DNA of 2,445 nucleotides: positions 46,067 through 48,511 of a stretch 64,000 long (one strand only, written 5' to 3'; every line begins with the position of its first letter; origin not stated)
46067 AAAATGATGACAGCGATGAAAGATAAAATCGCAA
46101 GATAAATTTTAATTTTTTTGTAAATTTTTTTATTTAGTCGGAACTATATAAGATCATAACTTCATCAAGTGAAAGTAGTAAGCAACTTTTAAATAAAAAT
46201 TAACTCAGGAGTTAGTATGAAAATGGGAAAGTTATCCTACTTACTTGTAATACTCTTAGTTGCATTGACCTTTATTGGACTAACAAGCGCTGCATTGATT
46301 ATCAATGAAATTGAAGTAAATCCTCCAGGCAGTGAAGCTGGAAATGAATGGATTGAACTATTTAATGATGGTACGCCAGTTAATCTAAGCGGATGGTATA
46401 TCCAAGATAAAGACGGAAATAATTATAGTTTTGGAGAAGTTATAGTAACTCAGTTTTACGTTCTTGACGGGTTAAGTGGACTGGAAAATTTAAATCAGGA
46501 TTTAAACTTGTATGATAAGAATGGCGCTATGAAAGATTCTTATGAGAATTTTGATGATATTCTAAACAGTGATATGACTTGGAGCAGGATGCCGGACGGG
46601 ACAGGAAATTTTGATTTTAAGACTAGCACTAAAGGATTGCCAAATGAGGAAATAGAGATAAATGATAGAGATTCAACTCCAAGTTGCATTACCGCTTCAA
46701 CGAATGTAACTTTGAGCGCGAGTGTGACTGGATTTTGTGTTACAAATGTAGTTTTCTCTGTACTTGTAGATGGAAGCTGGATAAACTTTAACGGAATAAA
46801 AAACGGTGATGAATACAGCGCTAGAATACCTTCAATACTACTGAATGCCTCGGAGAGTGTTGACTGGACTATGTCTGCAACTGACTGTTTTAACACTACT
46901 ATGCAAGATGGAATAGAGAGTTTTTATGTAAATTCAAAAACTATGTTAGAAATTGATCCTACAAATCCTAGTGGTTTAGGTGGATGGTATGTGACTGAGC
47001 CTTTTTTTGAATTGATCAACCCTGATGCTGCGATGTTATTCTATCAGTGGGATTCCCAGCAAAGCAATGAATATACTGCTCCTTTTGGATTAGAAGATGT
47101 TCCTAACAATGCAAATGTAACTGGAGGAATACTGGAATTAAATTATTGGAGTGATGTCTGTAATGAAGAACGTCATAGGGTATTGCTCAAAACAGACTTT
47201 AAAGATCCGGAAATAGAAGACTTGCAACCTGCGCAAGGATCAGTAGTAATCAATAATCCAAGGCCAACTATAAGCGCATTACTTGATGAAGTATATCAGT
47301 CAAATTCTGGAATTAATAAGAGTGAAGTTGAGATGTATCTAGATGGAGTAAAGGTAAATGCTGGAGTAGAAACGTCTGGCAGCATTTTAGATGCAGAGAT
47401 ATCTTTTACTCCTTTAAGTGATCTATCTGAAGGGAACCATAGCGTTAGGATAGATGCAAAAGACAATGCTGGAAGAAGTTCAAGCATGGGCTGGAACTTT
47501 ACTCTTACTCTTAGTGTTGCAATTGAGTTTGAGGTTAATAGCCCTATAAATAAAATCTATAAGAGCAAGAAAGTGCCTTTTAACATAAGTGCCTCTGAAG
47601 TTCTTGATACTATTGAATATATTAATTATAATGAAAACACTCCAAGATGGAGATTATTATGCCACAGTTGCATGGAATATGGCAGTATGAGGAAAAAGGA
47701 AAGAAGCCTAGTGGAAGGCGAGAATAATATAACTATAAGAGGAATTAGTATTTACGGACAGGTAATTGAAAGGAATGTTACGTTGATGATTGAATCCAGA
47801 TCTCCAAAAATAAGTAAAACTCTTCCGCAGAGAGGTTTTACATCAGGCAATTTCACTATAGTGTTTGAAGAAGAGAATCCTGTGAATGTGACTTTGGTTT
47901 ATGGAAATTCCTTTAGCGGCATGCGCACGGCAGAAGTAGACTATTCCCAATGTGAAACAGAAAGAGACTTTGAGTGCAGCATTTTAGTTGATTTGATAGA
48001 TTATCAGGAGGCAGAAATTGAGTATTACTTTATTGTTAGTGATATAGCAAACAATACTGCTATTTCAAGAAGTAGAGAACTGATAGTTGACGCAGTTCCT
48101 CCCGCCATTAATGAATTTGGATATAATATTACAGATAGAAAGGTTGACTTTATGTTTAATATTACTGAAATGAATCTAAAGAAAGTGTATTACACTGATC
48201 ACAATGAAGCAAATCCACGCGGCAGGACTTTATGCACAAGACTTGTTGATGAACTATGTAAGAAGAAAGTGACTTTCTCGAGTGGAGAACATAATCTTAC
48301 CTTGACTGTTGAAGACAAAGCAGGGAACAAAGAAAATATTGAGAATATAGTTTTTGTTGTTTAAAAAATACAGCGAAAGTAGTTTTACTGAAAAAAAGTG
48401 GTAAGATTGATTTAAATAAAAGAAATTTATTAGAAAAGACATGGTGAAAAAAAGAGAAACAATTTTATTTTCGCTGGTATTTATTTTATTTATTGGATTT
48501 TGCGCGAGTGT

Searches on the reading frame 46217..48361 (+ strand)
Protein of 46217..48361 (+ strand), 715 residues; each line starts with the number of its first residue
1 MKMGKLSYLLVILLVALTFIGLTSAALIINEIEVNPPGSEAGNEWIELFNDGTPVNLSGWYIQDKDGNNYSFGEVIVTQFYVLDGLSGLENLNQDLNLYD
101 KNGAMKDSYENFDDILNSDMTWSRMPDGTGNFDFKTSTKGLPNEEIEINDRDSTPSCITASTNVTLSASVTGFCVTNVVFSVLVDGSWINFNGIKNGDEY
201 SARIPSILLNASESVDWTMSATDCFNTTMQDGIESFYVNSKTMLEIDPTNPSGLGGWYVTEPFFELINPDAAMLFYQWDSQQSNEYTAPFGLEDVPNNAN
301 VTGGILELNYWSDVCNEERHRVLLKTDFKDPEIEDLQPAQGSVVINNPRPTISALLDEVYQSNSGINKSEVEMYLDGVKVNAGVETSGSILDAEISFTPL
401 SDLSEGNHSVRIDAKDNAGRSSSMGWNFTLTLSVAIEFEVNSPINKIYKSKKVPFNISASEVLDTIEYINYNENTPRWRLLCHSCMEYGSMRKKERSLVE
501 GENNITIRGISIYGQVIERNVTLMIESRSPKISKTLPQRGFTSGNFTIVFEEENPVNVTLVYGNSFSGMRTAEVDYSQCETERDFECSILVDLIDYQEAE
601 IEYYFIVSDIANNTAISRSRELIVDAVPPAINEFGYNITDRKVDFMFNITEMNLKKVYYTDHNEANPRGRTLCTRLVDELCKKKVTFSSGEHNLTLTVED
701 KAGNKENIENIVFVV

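Call 22: search_protein_families(library=pfam, proteins=[window:46217-48361:+], max_evalue=0.001)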
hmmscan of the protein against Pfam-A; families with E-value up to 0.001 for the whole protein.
window:46217-48361:+ (715 aa): 2 families
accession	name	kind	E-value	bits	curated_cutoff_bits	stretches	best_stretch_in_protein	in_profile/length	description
PF00932.25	LTD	-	8.5e-10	39.4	34.3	1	24-76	5-56/109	Lamin Tail Domain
PF19077.6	Big_13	-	5.8e-09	36.8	27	0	392-425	61-94/102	Bacterial Ig-like domain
